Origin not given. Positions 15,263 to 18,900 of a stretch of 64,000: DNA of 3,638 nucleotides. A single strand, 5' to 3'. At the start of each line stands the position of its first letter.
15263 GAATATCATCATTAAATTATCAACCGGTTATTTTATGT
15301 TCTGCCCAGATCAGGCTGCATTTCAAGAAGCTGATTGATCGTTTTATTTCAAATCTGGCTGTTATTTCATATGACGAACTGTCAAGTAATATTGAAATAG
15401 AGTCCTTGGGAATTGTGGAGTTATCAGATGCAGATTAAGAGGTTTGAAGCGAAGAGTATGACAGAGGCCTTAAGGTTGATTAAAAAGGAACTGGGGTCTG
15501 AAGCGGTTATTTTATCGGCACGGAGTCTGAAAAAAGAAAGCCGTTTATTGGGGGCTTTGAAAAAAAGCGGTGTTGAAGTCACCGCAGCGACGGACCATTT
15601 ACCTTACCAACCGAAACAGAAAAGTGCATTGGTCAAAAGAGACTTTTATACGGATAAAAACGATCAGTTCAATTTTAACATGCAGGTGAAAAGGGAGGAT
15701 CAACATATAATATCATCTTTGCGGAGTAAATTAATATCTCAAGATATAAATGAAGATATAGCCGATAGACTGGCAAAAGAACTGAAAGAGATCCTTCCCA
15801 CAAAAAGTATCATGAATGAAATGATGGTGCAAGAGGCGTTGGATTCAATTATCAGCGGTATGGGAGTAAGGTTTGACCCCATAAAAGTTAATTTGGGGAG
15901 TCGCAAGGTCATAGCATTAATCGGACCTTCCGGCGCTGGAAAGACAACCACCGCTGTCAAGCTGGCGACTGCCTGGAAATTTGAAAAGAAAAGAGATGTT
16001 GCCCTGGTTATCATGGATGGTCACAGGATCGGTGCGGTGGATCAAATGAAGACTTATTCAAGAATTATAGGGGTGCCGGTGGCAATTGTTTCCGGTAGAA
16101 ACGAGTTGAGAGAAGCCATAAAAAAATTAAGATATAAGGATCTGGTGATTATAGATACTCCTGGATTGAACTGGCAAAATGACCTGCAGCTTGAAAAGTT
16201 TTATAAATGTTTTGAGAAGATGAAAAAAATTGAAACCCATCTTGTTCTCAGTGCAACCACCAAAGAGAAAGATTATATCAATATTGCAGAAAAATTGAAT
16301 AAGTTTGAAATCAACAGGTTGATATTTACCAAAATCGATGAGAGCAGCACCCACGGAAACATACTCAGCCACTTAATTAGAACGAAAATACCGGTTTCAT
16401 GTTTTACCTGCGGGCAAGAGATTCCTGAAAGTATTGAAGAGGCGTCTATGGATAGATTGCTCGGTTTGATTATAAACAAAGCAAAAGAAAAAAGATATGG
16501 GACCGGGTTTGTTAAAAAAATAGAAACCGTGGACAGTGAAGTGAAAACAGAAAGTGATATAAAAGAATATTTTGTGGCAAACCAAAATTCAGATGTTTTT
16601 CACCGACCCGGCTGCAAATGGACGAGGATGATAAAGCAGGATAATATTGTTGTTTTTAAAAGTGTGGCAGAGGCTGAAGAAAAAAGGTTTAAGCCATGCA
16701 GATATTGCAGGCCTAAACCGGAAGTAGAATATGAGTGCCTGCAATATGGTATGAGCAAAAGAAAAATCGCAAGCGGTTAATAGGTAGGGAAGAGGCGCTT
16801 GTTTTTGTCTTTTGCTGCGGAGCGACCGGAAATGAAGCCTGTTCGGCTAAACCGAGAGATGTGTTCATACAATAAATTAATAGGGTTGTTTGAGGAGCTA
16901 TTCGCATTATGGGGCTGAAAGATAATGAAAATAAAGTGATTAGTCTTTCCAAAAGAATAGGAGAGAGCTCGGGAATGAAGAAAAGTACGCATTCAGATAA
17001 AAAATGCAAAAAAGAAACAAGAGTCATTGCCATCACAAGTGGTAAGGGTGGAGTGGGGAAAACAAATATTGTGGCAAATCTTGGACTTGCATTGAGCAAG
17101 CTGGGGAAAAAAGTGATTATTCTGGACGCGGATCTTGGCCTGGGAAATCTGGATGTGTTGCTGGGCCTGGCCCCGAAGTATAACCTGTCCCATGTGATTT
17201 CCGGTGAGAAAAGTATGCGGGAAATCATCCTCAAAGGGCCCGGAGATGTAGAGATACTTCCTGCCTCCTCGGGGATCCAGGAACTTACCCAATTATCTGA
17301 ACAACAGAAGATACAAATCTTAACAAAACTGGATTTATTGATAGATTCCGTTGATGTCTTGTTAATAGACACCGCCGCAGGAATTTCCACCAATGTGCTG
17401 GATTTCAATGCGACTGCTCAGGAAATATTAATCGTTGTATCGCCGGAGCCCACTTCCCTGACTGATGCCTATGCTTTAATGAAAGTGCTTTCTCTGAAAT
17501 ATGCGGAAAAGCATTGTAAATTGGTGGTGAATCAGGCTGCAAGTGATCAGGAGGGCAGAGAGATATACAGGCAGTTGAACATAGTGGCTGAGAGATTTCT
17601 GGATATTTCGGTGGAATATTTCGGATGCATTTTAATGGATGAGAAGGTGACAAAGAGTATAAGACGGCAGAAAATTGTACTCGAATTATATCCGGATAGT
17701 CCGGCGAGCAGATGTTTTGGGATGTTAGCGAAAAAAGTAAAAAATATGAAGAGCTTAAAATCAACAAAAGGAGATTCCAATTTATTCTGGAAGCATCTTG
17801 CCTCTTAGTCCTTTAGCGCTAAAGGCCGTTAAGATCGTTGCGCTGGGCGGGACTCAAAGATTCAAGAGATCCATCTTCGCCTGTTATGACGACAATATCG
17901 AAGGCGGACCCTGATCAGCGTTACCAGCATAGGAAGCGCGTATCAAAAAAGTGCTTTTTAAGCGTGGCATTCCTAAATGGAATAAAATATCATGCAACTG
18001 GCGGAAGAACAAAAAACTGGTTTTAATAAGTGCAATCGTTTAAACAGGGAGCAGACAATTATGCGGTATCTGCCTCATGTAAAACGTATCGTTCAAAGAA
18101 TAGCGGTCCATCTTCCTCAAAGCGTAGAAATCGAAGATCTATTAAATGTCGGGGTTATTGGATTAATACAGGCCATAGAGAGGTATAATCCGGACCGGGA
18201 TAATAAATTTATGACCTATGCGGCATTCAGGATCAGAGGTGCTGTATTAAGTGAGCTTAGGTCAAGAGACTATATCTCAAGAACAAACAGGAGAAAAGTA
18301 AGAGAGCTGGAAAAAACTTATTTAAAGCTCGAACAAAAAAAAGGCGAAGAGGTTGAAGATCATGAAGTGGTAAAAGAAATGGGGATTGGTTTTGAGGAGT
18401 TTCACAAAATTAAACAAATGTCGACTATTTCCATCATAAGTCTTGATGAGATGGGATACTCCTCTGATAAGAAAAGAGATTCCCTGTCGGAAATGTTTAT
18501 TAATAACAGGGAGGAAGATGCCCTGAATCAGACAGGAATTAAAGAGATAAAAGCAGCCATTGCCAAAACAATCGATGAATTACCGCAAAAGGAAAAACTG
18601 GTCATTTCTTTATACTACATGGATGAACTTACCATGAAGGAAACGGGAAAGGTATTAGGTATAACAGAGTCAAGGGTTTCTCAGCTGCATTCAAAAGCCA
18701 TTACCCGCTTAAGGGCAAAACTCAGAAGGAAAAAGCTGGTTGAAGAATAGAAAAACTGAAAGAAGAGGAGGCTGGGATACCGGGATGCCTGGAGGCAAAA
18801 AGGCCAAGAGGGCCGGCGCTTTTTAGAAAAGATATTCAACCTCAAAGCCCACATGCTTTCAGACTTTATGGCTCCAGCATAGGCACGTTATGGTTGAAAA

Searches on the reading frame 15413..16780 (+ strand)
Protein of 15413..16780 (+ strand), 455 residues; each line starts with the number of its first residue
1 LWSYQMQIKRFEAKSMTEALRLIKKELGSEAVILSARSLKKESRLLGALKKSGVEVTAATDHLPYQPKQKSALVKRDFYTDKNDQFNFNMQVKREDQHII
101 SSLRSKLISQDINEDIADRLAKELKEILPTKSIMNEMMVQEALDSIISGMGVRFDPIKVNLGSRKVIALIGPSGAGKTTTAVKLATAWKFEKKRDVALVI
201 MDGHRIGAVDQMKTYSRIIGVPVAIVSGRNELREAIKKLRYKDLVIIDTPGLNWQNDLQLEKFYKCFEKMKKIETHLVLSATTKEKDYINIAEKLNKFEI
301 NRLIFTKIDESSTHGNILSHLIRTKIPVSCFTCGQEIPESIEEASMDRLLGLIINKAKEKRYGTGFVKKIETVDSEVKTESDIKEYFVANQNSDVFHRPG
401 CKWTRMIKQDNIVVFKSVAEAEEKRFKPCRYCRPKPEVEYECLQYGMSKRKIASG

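Call 34: search_protein_families(library=pfam, proteins=[window:15413-16780:+])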
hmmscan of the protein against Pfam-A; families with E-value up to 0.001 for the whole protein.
window:15413-16780:+ (455 aa): 3 families
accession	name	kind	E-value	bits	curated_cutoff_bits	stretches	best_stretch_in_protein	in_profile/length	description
PF00448.28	SRP54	-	4.9e-36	124.7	22.7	1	165-353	2-194/196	SRP54-type protein, GTPase domain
PF02805.21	Ada_Zn_binding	-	7.9e-10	39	23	1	385-434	16-64/65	Metal binding domain of Ada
PF01656.29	CbiA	-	5.2e-05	23.6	25.4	0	171-340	6-112/125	CobQ/CobB/MinD/ParA nucleotide binding domain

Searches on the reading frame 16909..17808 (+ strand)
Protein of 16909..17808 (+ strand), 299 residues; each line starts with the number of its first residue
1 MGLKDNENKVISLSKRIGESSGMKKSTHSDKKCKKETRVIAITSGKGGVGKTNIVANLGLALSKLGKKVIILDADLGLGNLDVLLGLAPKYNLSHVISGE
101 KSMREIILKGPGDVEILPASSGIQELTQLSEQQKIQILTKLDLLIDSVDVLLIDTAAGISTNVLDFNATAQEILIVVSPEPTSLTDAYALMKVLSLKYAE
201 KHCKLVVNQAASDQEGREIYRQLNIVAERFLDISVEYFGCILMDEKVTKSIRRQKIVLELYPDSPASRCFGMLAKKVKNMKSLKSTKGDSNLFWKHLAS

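Call 34: search_protein_families(library=pfam, proteins=[window:16909-17808:+])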
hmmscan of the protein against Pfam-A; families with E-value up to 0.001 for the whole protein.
window:16909-17808:+ (299 aa): 6 families
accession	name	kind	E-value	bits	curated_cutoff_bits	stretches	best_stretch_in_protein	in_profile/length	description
PF13614.12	AAA_31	-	5.9e-17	62.6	27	1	37-196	1-166/177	AAA domain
PF10609.15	ParA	-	2.3e-15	57.2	27.1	1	37-277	3-245/246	NUBPL iron-transfer P-loop NTPase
PF01656.29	CbiA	-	8.6e-15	55.2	25.4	1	40-255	1-123/125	CobQ/CobB/MinD/ParA nucleotide binding domain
PF00142.24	Fer4_NifH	-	7.7e-11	42.4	25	1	40-281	3-248/271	4Fe-4S iron sulfur cluster binding proteins, NifH/frxC family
PF02374.21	ArsA_ATPase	-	1.2e-07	31.7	24.3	1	42-75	5-38/305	Anion-transporting ATPase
PF06564.18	CBP_BcsQ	-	4.7e-07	30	21.3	1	39-183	3-151/234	Cellulose biosynthesis protein BcsQ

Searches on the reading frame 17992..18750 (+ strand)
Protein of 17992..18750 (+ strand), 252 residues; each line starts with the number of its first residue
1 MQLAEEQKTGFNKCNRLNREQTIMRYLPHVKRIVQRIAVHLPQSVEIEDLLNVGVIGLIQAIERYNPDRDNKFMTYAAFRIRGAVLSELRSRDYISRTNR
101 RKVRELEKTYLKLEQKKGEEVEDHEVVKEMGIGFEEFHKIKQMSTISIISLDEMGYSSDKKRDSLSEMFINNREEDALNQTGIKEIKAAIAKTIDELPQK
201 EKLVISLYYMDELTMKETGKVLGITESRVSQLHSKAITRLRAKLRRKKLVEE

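Call 34: search_protein_families(library=pfam, proteins=[window:17992-18750:+])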
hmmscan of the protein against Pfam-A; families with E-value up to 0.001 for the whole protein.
window:17992-18750:+ (252 aa): 3 families
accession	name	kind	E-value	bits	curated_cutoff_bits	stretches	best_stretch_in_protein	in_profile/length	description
PF04545.22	Sigma70_r4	-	1.4e-17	63.4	24.1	1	194-242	2-50/50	Sigma-70, region 4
PF04542.20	Sigma70_r2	-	8.9e-16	57.9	24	1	23-93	2-69/71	Sigma-70 region 2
PF08281.18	Sigma70_r4_2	-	6.4e-09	35.8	25.7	1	189-240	3-54/54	Sigma-70, region 4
